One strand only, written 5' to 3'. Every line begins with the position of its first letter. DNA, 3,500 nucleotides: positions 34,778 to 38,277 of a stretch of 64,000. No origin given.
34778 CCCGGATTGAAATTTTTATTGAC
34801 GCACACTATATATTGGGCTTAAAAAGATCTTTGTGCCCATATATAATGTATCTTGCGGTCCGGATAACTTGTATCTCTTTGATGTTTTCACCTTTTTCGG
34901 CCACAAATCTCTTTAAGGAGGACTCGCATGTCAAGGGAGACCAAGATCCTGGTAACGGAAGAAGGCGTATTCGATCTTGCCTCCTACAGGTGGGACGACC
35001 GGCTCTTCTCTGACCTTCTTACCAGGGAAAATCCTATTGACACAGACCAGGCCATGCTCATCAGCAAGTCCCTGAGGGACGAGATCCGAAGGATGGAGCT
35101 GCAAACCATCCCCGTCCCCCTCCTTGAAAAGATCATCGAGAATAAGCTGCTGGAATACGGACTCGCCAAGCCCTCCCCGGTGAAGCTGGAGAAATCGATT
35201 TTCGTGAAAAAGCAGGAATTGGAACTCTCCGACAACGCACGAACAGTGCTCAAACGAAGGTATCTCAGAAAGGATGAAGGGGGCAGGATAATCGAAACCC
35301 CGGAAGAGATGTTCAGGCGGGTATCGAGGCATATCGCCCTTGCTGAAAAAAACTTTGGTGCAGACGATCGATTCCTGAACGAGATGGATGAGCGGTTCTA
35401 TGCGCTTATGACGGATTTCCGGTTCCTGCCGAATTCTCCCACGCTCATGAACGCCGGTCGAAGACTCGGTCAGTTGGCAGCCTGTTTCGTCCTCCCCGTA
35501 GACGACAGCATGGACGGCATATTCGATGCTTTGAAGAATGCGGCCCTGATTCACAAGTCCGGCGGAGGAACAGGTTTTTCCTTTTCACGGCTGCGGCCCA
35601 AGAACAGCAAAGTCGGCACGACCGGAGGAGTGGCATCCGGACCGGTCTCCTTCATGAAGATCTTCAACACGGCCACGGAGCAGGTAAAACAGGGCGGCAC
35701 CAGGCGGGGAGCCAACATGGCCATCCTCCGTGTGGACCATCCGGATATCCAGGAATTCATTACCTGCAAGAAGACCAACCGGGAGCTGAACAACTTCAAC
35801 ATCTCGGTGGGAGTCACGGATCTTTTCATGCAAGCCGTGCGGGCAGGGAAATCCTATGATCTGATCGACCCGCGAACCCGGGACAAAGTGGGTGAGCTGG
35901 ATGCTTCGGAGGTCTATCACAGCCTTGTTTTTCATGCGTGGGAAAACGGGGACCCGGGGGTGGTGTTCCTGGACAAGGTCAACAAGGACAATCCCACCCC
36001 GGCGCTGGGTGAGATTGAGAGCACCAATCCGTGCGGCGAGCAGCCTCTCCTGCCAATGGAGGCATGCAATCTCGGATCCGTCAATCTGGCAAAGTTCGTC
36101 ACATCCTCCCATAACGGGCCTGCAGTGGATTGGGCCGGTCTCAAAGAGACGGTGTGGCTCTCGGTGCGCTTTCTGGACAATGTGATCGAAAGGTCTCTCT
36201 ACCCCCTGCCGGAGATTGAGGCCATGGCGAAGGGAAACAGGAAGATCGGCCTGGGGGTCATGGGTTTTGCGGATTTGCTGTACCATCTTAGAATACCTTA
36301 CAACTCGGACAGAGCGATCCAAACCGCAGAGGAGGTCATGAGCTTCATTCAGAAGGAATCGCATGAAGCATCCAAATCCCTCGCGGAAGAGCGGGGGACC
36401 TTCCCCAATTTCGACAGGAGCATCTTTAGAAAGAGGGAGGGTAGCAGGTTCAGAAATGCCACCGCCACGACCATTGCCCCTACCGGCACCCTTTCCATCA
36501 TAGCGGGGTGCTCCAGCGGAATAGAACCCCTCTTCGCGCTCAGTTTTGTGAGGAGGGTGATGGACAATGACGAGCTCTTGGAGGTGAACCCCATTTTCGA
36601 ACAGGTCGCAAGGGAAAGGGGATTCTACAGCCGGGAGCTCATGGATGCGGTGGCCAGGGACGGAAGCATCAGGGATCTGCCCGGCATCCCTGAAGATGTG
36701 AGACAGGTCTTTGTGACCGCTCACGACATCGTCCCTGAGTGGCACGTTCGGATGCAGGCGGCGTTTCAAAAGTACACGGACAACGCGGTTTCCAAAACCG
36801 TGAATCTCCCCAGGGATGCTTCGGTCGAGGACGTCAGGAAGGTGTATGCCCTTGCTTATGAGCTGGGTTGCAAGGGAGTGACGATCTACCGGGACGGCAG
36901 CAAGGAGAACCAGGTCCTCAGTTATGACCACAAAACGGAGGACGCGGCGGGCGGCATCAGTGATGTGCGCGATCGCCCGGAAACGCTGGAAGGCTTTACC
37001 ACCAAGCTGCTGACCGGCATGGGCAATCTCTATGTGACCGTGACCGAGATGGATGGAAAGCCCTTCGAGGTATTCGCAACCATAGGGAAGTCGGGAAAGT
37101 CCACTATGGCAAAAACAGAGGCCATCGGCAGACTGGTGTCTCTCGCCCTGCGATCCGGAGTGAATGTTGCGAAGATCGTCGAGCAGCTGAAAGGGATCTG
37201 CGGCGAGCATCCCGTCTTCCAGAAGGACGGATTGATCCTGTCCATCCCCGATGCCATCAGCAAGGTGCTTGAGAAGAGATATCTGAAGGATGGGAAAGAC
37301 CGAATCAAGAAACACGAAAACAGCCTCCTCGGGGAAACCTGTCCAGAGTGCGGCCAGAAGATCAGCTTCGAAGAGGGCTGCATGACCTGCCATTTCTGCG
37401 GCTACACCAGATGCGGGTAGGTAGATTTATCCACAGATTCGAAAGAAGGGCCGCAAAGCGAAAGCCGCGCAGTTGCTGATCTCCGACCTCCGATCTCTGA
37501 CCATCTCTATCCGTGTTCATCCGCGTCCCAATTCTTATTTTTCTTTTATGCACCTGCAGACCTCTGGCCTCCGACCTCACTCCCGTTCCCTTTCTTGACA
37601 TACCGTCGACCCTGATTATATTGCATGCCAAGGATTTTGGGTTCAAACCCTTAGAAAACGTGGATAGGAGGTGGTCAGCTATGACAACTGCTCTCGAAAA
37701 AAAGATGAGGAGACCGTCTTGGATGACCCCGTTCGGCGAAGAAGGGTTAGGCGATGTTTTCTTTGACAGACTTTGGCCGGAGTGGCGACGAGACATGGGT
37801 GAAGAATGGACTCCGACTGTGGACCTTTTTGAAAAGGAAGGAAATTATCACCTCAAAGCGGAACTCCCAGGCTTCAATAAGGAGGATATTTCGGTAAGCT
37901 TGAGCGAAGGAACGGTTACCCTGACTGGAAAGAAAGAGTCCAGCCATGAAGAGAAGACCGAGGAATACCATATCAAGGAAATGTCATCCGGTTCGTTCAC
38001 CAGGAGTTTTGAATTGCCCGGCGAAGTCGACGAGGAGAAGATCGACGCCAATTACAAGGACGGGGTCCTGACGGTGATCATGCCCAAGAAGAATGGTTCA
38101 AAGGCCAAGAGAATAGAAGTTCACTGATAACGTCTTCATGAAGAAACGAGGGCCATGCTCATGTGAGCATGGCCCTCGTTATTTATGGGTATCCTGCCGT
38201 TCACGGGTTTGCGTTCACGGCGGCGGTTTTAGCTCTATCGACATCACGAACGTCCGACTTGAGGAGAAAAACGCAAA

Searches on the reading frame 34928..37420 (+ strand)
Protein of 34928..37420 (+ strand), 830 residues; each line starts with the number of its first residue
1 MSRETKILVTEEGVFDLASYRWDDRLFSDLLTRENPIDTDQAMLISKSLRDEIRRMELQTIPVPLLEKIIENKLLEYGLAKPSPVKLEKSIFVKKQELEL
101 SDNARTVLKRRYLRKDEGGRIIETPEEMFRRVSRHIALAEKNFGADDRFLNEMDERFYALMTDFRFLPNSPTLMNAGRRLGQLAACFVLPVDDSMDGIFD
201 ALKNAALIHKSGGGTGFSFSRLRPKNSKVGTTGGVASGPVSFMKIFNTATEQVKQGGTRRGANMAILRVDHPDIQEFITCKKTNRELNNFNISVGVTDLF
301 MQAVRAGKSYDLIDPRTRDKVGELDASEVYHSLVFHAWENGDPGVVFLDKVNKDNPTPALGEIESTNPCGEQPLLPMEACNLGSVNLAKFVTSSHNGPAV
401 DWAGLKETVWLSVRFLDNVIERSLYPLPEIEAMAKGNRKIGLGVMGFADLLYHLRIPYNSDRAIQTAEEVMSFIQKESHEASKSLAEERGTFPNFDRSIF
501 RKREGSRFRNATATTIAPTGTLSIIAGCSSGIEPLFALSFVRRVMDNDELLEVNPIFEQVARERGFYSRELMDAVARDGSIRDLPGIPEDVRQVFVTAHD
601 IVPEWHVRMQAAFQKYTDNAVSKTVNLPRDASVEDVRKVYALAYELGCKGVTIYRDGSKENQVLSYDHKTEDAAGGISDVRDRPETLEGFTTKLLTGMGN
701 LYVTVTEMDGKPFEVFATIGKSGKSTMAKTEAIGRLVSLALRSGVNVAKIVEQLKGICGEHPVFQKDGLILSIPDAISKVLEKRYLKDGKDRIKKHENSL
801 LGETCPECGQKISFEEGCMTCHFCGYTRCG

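Call 15: search_protein_families(library=pfam, proteins=[window:34928-37420:+], max_evalue=0.001)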
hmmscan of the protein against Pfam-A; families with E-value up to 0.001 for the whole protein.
window:34928-37420:+ (830 aa): 3 families
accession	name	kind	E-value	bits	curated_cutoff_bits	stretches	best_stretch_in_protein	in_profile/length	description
PF02867.20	Ribonuc_red_lgC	-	3.4e-137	458.7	23.9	2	184-502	1-346/523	Ribonucleotide reductase, barrel domain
PF00317.26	Ribonuc_red_lgN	-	8.8e-25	87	28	1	99-181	2-77/77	Ribonucleotide reductase, all-alpha domain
PF12637.14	TSCPD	-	3e-22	79.1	22.8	1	693-784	6-87/88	TSCPD domain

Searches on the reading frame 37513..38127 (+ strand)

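Call 15: search_protein_families(library=pfam, proteins=[window:37513-38127:+], max_evalue=0.001)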
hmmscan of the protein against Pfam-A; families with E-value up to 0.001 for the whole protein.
window:37513-38127:+ (204 aa): 2 families
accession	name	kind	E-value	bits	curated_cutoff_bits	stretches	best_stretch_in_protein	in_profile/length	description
PF00011.27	HSP20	-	1.8e-25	89.4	20.8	1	106-204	3-102/102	Hsp20/alpha crystallin family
PF17886.7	ArsA_HSP20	-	2.7e-07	30.5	22.5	1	109-189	1-62/63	HSP20-like domain found in ArsA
